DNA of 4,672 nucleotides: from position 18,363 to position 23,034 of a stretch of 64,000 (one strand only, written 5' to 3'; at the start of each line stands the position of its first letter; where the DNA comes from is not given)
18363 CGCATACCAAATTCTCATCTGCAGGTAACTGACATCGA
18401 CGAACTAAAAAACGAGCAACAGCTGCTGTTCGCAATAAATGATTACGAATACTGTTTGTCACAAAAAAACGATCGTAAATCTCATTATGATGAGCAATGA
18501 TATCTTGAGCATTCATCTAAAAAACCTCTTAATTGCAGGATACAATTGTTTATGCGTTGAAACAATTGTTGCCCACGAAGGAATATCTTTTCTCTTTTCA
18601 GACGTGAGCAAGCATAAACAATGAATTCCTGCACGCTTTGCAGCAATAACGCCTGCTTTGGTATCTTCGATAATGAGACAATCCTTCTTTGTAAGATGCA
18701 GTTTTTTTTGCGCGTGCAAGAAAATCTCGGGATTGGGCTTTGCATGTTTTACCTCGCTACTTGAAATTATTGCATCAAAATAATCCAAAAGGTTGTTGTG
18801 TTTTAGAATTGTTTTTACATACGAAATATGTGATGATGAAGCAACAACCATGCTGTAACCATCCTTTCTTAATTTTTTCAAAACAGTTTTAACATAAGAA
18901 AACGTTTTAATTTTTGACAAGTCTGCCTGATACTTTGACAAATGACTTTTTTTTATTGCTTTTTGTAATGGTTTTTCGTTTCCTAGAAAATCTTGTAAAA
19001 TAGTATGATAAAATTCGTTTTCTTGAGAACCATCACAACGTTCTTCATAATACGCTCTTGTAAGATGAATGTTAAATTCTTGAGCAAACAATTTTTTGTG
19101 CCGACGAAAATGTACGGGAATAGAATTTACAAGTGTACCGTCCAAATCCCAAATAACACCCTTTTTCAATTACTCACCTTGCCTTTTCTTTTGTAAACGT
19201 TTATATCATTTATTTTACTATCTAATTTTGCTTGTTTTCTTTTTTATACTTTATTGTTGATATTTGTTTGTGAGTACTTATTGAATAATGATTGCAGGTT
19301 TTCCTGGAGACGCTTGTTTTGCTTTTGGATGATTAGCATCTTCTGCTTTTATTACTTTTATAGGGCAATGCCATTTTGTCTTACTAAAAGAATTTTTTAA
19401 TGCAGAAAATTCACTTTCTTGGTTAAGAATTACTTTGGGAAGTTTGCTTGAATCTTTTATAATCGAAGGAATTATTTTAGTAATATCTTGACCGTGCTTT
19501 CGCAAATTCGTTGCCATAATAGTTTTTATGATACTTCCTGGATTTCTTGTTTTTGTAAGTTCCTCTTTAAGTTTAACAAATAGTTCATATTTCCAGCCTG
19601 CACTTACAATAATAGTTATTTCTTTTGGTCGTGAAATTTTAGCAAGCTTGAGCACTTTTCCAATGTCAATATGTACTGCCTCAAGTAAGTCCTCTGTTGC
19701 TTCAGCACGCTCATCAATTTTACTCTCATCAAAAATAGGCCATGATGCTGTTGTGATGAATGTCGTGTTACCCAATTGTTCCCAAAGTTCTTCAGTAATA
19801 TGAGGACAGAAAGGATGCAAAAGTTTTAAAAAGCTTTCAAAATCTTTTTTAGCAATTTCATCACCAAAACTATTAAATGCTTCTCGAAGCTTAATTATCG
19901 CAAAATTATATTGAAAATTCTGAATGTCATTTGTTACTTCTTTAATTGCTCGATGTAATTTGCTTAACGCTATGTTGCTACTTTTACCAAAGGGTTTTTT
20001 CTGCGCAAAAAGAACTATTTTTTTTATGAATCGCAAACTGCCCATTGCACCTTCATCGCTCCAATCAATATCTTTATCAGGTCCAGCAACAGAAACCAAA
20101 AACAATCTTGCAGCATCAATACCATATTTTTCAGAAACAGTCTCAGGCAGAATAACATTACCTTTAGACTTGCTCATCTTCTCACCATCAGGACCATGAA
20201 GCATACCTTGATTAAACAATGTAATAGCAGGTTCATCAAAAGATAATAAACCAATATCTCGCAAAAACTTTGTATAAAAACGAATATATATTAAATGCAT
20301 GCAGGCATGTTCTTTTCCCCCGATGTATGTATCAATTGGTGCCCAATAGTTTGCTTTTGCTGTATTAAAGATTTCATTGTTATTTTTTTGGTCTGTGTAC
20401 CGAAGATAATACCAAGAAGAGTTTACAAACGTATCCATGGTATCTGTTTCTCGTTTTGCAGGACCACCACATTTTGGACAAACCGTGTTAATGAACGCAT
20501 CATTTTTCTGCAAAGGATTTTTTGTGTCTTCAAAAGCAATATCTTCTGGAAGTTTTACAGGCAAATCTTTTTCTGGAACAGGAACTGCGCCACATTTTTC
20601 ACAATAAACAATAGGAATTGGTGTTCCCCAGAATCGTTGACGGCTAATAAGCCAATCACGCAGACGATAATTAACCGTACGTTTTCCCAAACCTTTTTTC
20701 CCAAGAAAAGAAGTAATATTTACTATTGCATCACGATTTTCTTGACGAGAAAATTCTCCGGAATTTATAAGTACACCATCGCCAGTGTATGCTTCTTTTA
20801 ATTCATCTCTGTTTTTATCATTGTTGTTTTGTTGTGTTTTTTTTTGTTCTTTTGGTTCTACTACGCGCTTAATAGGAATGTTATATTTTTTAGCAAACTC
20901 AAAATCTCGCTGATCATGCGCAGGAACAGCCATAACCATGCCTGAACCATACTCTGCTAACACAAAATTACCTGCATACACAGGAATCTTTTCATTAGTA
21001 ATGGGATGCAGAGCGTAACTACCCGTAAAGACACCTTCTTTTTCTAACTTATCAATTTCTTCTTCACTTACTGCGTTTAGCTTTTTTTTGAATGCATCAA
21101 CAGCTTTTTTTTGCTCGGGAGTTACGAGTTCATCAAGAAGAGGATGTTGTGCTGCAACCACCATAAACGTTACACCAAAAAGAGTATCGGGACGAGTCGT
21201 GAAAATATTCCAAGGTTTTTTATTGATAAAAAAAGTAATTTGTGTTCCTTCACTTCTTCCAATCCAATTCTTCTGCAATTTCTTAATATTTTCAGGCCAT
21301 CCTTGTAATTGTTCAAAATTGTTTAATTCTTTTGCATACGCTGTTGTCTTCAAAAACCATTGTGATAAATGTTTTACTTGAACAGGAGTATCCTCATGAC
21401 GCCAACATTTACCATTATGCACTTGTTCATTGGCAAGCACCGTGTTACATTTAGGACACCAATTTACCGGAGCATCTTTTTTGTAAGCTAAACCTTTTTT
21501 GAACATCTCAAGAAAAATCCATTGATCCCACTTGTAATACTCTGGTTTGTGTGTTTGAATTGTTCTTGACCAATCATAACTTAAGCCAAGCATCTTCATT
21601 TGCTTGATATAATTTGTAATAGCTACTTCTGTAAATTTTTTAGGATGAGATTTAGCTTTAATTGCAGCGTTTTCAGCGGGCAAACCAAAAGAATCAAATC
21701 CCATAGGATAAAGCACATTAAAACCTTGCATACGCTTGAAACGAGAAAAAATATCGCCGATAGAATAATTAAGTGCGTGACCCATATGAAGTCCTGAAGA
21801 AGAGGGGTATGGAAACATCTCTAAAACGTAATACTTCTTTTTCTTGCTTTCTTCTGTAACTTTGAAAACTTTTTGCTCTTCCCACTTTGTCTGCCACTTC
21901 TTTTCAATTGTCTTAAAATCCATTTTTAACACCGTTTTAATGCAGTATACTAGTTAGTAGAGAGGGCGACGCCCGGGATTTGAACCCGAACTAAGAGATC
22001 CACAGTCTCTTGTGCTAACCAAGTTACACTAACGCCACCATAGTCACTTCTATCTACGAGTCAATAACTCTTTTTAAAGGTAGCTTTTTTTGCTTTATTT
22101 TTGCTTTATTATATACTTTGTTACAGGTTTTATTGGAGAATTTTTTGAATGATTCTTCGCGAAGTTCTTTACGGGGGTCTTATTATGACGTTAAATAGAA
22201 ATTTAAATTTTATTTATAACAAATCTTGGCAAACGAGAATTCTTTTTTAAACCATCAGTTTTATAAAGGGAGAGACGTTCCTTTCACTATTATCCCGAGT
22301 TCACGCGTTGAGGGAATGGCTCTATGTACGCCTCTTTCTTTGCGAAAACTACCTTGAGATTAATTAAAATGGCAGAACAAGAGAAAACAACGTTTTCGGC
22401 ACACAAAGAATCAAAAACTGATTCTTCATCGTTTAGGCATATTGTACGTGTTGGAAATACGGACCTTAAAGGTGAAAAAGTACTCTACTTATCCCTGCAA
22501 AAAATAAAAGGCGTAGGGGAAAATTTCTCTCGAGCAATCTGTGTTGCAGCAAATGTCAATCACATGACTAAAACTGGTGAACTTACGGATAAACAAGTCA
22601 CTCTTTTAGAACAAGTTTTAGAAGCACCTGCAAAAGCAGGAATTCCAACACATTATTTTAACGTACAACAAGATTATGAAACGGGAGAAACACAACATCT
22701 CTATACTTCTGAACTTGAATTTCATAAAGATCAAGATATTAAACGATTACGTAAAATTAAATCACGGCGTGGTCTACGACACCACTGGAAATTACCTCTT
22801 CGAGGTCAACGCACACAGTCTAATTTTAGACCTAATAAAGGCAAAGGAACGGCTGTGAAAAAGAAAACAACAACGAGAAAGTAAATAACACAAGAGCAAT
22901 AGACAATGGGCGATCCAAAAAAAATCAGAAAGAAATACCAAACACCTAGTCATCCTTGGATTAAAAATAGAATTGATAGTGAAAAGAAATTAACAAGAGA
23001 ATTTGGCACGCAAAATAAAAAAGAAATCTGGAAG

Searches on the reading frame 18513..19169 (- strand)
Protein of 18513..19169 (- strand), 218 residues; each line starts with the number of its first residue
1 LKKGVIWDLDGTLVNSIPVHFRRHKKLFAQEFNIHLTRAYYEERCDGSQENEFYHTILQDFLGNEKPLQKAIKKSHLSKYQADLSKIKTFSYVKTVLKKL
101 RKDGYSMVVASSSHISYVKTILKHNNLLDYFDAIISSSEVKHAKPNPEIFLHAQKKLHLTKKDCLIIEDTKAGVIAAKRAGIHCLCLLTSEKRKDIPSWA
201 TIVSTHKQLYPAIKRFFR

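Call 90: search_protein_families(library=pfam, proteins=[window:18513-19169:-], max_evalue=0.0001)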
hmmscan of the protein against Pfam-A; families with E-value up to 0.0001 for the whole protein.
window:18513-19169:- (218 aa): 4 families
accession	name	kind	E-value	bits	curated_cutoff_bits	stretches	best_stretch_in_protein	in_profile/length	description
PF13419.12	HAD_2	-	5.1e-34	118.4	23.8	1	5-185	1-176/178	Haloacid dehalogenase-like hydrolase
PF00702.32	Hydrolase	-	7.8e-27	95.4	26.4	1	3-181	2-191/191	haloacid dehalogenase-like hydrolase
PF13242.12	Hydrolase_like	-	1.7e-06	28.3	22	1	143-194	3-55/75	HAD-hyrolase-like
PF12710.13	HAD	-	9.4e-05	23.3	27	0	5-148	1-142/189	haloacid dehalogenase-like hydrolase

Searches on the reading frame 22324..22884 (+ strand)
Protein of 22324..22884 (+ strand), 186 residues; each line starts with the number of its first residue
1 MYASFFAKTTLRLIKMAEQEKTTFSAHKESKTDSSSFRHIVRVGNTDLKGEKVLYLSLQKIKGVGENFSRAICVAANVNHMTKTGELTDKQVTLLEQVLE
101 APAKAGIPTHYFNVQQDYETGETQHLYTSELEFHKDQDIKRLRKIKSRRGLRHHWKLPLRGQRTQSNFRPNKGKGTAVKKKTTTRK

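Call 90: search_protein_families(library=pfam, proteins=[window:22324-22884:+], max_evalue=0.0001)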
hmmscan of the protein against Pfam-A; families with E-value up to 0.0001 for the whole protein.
window:22324-22884:+ (186 aa): 1 family
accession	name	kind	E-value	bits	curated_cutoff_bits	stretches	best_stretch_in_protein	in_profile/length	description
PF00416.27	Ribosomal_S13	-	1.1e-35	123.3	31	1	42-169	1-127/128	Ribosomal protein S13/S18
